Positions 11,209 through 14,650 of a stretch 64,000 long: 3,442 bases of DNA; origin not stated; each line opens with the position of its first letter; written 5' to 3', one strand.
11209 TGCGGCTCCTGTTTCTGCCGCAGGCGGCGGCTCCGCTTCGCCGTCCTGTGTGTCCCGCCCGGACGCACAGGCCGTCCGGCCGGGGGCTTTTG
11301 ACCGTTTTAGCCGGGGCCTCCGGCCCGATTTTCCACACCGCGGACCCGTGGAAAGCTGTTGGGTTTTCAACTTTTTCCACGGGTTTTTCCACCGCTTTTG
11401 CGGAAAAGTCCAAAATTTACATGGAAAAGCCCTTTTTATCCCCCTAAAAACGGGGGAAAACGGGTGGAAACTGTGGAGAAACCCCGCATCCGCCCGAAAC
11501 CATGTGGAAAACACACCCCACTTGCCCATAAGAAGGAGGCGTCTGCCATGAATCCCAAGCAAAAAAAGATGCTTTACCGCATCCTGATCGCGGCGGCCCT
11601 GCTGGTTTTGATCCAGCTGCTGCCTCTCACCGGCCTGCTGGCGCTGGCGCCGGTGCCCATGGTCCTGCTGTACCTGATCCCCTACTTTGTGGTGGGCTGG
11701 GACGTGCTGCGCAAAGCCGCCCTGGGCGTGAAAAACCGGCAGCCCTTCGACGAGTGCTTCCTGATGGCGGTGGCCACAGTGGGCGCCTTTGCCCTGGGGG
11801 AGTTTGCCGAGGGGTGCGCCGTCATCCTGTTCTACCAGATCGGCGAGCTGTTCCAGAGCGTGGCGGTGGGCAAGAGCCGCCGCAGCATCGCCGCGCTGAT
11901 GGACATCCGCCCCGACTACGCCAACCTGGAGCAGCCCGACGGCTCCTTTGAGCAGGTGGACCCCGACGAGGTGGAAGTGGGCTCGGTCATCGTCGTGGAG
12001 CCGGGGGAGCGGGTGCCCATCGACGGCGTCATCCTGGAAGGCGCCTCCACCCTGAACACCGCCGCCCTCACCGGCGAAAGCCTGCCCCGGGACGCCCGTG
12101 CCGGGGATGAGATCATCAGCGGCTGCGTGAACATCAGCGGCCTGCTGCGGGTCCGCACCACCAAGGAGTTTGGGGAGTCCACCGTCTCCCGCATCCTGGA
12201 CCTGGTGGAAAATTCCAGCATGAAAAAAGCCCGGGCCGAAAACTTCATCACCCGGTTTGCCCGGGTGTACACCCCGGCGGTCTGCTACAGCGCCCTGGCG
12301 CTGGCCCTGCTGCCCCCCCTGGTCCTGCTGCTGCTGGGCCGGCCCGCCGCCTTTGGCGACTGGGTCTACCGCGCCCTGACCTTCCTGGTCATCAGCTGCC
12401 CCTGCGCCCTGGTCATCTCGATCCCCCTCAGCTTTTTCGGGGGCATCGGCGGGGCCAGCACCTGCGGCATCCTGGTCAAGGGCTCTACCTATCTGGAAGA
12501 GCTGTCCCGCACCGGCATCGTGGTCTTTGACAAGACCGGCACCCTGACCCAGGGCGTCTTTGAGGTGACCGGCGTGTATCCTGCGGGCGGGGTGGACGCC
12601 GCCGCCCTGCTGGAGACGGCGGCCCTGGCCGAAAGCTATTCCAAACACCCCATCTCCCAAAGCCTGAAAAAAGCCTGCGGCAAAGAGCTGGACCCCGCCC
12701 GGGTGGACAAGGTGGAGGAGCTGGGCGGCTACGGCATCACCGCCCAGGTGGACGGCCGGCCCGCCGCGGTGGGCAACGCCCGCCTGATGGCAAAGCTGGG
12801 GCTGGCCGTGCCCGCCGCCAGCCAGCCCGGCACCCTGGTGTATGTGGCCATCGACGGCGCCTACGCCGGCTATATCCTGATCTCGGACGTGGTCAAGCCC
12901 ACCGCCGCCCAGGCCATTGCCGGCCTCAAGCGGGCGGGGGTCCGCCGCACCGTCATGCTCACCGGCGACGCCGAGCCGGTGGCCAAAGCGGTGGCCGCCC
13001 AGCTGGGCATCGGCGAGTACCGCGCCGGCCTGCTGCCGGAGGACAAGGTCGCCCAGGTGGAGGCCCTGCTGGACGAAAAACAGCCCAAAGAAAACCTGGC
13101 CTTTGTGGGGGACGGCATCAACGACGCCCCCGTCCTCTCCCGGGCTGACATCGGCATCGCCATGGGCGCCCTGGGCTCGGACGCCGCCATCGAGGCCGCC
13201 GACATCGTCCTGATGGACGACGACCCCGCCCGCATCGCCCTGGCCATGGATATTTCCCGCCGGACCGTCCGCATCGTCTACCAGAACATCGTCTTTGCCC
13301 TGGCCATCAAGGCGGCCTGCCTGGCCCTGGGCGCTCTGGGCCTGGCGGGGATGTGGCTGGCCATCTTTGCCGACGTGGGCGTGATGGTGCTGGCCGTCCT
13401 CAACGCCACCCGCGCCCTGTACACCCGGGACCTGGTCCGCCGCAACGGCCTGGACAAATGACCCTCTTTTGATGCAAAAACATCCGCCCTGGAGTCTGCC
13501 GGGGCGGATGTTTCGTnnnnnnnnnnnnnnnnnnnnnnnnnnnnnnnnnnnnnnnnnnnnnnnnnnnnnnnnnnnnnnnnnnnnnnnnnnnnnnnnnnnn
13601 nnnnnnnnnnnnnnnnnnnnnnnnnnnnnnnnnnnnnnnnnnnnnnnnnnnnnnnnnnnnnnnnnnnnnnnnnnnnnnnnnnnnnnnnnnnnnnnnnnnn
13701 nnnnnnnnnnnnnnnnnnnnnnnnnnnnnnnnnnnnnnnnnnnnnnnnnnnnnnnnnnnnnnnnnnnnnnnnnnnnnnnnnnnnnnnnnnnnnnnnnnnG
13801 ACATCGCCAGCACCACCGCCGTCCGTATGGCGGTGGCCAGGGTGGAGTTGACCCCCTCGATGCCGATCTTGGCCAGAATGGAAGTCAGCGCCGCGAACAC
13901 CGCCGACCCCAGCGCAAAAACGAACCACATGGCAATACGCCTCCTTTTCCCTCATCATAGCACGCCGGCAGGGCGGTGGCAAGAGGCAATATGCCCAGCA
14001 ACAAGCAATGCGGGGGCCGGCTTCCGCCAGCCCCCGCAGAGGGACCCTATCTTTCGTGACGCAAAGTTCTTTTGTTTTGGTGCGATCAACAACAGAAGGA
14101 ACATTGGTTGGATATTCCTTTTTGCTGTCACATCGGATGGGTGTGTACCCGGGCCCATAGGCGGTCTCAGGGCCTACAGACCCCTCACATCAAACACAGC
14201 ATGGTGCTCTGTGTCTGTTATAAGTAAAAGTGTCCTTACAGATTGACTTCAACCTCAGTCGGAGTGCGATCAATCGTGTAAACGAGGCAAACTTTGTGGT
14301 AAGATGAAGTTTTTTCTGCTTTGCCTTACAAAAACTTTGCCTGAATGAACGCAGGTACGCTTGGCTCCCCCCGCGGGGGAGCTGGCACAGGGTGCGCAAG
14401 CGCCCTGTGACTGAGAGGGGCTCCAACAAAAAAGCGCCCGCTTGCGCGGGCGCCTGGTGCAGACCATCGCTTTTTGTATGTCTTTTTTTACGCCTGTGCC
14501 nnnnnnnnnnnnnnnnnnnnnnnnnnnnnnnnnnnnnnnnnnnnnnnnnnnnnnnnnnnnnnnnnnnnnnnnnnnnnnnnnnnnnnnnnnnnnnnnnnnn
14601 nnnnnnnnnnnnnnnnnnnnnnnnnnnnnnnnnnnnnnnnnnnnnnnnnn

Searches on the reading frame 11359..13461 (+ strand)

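Call 12: search_protein_families(library=pfam, proteins=[window:11359-13461:+], max_evalue=0.001)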
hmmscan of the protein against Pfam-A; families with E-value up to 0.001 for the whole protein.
window:11359-13461:+ (700 aa): 4 families
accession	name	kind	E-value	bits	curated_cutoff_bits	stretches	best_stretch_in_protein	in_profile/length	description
PF00122.25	E1-E2_ATPase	-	9.9e-45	152.7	28.1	1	190-365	9-177/181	E1-E2 ATPase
PF00702.32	Hydrolase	-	3.8e-29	102.9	26.4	1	387-597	3-191/191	haloacid dehalogenase-like hydrolase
PF12710.13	HAD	-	1.2e-06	29.6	27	1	511-593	85-188/189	haloacid dehalogenase-like hydrolase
PF08282.18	Hydrolase_3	-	4.3e-05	23.8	20.9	1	563-620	188-245/255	haloacid dehalogenase-like hydrolase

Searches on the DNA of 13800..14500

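Call 6: search_rna_families(source=window, start=13800, end=14500, threshold=evalue, max_evalue=10, show_alignments=3)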
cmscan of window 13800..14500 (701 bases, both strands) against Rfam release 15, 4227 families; matches with E-value up to 10: 5.
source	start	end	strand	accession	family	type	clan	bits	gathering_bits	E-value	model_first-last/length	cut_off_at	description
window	14433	14452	+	RF01356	CRISPR-DR28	Gene; CRISPR;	-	18.2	35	2.1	1-24/24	no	CRISPR RNA direct repeat element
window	14424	14475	-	RF02353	BjrC68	Gene; sRNA;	-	16.4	39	0.16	1-82/82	no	Bradyrhizobiaceae sRNA BjrC68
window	14428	14479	-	RF00370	sroD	Gene; sRNA;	-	16.1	50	2.2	1-86/86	no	sroD RNA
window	14430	14461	-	RF01388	isrD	Gene; sRNA;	-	14.5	37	5.2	1-51/51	no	isrD Hfq binding RNA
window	14269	14321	+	RF01123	sR35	Gene; snRNA; snoRNA; CD-box;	-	11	60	6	1-57/57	no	Small nucleolar RNA sR35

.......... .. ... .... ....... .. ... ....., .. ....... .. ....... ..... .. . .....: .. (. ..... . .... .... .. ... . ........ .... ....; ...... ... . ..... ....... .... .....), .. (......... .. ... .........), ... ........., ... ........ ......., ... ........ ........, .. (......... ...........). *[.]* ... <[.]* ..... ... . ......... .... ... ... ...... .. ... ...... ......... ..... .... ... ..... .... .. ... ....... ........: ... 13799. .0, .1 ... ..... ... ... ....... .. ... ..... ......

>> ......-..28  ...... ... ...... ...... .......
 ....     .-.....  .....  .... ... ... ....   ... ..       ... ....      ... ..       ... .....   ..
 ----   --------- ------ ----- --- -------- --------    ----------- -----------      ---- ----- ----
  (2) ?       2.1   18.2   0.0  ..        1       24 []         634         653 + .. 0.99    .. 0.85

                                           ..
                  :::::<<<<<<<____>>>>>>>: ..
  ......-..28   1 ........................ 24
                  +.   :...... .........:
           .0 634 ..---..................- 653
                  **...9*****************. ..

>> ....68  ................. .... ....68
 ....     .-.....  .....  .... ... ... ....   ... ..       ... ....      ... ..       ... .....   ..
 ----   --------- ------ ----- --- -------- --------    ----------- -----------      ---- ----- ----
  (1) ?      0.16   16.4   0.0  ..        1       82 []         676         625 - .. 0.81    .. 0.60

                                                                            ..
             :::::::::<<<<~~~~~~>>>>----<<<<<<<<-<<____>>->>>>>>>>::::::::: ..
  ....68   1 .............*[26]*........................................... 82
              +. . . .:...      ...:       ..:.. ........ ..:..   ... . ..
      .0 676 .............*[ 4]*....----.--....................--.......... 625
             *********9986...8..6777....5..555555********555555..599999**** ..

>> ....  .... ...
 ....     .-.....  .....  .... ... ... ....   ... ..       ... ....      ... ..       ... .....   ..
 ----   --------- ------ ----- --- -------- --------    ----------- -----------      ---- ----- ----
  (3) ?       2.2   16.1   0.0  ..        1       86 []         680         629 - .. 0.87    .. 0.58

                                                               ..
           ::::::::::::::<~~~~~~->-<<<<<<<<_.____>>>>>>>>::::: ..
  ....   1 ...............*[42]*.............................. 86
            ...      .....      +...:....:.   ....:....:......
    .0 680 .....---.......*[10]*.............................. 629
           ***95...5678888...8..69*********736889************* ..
